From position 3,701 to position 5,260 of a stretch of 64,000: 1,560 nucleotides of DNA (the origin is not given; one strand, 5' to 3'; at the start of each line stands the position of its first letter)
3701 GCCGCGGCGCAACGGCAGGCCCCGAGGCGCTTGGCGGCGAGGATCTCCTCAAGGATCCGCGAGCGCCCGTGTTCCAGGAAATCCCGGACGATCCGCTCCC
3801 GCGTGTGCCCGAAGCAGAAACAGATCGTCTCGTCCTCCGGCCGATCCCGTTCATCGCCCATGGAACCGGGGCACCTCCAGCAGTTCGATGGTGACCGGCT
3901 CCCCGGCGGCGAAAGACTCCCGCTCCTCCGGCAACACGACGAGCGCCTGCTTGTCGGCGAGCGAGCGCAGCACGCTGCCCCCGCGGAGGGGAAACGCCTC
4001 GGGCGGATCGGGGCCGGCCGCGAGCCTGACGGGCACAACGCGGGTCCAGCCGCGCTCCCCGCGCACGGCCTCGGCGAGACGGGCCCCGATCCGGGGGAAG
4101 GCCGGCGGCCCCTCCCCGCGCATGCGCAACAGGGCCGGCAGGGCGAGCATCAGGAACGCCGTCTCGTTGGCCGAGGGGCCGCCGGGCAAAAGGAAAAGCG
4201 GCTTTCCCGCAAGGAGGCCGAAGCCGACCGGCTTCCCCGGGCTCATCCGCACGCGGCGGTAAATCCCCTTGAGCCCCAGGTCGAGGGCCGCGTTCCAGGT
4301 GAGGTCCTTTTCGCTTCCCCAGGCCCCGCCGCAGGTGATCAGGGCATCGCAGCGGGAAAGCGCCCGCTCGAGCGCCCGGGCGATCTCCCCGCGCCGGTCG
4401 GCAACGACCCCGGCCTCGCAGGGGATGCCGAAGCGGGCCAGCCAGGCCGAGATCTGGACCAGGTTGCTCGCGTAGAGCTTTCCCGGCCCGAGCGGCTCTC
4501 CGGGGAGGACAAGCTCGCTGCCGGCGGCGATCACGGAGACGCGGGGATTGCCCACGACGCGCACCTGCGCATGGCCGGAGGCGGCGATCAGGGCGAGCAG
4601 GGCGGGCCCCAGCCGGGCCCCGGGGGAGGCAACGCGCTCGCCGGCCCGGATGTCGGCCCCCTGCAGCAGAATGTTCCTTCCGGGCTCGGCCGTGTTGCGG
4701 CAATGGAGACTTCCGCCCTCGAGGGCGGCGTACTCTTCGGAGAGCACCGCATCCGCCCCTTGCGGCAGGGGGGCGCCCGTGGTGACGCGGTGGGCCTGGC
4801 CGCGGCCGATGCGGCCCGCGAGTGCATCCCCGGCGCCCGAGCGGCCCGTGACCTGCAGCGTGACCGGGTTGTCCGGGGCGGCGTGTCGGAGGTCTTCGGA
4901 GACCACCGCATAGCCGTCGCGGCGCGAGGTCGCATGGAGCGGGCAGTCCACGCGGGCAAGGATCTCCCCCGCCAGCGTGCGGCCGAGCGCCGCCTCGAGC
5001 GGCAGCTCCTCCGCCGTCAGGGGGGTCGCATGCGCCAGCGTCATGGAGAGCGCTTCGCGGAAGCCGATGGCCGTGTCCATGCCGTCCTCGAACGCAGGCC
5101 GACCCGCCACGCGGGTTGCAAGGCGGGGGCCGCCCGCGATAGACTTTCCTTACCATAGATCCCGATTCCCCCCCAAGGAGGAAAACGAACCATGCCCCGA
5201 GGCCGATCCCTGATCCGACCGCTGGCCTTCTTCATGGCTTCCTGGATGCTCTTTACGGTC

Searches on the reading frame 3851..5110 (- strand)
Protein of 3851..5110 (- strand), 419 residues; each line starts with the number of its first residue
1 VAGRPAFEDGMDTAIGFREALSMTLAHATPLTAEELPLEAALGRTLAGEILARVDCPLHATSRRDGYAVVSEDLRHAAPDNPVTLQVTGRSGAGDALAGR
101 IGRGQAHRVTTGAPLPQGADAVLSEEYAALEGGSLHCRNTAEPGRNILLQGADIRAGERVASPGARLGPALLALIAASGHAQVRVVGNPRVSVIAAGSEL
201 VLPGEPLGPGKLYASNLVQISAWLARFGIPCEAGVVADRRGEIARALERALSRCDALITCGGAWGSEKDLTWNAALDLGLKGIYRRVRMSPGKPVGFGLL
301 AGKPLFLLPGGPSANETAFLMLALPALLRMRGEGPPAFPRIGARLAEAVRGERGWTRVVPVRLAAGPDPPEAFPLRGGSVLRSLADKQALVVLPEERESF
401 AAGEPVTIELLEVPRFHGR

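Call 74: search_protein_families(library=pfam, proteins=[window:3851-5110:-], max_evalue=0.00001)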
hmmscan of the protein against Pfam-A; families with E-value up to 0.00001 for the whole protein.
window:3851-5110:- (419 aa): 3 families
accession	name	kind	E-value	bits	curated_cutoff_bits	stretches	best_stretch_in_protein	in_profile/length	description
PF03453.22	MoeA_N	-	3.8e-35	121.4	30.8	1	17-179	3-160/160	MoeA N-terminal region (domain I and II)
PF00994.29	MoCF_biosynth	-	1.4e-17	64.2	26.6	1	193-328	2-143/144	Probable molybdopterin binding domain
PF03454.20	MoeA_C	-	1.2e-08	35.5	22.1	1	343-411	2-72/72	MoeA C-terminal region (domain IV)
